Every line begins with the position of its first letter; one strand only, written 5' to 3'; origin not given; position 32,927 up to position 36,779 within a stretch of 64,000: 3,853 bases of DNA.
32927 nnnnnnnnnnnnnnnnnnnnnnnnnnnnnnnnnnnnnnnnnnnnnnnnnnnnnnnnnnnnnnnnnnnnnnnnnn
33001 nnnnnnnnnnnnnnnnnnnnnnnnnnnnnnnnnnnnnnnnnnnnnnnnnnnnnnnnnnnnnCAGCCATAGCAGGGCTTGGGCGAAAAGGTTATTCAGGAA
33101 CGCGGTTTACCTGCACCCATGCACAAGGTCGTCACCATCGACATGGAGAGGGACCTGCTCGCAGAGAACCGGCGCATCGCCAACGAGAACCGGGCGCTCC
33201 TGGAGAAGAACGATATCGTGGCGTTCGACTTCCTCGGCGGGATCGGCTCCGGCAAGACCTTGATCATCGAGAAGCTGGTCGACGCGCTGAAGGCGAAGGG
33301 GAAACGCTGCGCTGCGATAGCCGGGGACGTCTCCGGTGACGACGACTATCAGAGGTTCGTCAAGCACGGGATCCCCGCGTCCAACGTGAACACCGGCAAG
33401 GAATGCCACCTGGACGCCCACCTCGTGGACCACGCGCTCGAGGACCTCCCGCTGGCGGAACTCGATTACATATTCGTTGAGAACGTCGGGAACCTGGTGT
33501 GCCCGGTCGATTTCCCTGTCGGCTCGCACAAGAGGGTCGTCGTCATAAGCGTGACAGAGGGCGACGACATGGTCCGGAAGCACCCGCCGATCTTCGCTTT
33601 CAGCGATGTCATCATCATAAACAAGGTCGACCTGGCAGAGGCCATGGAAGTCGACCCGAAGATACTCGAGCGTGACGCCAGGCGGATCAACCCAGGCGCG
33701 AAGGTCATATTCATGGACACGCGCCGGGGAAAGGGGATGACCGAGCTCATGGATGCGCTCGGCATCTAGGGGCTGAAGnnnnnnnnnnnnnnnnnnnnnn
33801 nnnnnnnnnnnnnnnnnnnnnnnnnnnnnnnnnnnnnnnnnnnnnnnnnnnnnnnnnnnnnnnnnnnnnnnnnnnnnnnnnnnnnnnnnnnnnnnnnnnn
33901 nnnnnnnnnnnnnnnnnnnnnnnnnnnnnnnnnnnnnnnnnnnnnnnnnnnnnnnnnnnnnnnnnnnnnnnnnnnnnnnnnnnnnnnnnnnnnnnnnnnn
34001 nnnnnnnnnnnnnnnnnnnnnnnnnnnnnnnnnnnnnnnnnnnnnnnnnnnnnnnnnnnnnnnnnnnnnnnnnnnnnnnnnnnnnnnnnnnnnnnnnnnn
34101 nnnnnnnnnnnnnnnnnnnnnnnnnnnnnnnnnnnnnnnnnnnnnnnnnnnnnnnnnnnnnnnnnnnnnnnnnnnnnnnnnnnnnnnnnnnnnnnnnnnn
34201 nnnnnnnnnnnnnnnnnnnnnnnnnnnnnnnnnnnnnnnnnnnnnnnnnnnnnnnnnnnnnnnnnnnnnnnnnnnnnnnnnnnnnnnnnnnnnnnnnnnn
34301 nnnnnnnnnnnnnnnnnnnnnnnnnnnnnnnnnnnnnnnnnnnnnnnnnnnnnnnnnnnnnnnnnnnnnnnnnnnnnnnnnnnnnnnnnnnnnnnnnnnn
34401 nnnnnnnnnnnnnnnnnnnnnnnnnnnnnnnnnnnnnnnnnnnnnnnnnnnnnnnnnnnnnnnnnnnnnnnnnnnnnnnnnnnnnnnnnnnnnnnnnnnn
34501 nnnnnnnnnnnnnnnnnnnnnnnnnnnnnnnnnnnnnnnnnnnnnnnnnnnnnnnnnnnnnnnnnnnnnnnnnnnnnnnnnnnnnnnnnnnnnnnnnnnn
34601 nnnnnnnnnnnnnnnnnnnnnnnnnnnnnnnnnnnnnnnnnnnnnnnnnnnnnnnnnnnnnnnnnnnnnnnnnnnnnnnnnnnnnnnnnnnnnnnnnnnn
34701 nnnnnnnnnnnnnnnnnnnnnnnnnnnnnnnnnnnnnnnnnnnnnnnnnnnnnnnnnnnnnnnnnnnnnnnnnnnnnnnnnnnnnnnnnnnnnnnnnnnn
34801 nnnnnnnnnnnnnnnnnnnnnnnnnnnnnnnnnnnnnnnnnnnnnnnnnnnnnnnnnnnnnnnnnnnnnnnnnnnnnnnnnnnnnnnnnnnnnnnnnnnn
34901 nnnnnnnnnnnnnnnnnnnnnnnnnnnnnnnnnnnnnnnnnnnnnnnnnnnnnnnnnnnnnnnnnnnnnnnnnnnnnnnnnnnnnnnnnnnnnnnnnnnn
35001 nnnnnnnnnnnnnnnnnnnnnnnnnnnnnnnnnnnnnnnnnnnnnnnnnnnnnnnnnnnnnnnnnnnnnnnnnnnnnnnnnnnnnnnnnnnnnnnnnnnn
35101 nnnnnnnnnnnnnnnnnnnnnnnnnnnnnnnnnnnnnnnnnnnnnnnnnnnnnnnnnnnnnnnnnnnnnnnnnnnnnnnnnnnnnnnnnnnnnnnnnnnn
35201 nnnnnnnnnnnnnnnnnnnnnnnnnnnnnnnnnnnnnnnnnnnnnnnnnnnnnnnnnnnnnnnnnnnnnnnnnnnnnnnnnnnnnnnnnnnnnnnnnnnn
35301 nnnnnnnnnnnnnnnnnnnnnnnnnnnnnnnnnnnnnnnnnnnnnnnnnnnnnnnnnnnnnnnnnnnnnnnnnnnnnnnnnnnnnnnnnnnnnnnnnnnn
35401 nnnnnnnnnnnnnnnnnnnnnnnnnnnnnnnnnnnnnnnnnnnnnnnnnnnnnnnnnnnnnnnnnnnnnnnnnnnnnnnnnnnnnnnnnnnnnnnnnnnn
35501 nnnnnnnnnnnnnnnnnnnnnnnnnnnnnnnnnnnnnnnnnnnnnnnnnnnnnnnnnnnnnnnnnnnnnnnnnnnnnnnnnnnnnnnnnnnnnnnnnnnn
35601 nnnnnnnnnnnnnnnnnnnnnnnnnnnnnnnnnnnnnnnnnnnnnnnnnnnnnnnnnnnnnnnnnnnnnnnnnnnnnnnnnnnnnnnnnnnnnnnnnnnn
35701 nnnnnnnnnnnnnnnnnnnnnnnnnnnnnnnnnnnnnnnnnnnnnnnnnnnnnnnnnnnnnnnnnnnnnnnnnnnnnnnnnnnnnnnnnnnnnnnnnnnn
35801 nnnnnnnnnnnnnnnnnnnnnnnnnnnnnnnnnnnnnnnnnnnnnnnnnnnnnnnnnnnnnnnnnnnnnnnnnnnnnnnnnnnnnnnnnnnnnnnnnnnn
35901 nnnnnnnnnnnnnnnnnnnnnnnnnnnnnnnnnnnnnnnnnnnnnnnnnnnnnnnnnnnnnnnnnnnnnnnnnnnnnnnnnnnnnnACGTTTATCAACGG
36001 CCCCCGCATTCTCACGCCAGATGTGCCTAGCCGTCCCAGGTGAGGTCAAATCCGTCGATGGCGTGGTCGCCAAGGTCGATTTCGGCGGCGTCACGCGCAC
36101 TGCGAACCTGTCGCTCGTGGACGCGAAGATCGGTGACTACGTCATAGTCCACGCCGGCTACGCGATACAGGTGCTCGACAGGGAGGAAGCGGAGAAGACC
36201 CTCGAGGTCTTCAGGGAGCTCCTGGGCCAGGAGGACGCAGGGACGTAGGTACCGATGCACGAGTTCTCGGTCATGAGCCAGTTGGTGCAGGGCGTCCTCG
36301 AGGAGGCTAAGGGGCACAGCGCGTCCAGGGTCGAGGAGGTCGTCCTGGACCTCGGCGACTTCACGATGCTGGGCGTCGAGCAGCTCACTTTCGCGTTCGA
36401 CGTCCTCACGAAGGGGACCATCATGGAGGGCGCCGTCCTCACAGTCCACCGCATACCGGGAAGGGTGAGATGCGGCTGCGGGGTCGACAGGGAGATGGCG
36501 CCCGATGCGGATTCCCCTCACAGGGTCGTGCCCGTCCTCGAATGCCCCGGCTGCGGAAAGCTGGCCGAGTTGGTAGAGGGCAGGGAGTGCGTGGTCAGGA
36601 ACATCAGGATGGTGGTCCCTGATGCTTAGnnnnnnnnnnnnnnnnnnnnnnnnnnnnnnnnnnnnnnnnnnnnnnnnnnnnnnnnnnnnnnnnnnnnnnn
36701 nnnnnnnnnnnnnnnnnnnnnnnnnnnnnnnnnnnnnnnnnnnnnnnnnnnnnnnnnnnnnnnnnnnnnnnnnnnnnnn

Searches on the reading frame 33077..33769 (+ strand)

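Call 17: search_protein_families(library=pfam, proteins=[window:33077-33769:+], max_evalue=0.00001)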
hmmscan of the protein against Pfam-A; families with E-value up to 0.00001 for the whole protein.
window:33077-33769:+ (230 aa): 2 families
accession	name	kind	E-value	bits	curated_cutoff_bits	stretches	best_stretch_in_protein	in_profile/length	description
PF02492.25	cobW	-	7.4e-22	78.2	20.7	1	54-211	7-179/180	CobW/HypB/UreG, nucleotide-binding domain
PF03308.22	MeaB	-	4.5e-08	32.9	23.1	0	128-227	125-230/273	Methylmalonyl Co-A mutase-associated GTPase MeaB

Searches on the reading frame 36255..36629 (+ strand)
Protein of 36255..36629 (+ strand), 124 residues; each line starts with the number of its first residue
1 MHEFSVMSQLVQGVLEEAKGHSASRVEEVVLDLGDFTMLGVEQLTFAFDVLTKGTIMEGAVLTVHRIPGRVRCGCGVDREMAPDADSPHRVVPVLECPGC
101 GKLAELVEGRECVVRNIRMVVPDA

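Call 17: search_protein_families(library=pfam, proteins=[window:36255-36629:+], max_evalue=0.00001)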
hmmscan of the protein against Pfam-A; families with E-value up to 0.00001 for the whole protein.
window:36255-36629:+ (124 aa): 1 family
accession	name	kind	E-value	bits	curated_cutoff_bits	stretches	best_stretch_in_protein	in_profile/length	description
PF01155.25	HypA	-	8.1e-25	87.5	28.9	1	1-118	1-111/112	Hydrogenase/urease nickel incorporation, metallochaperone, hypA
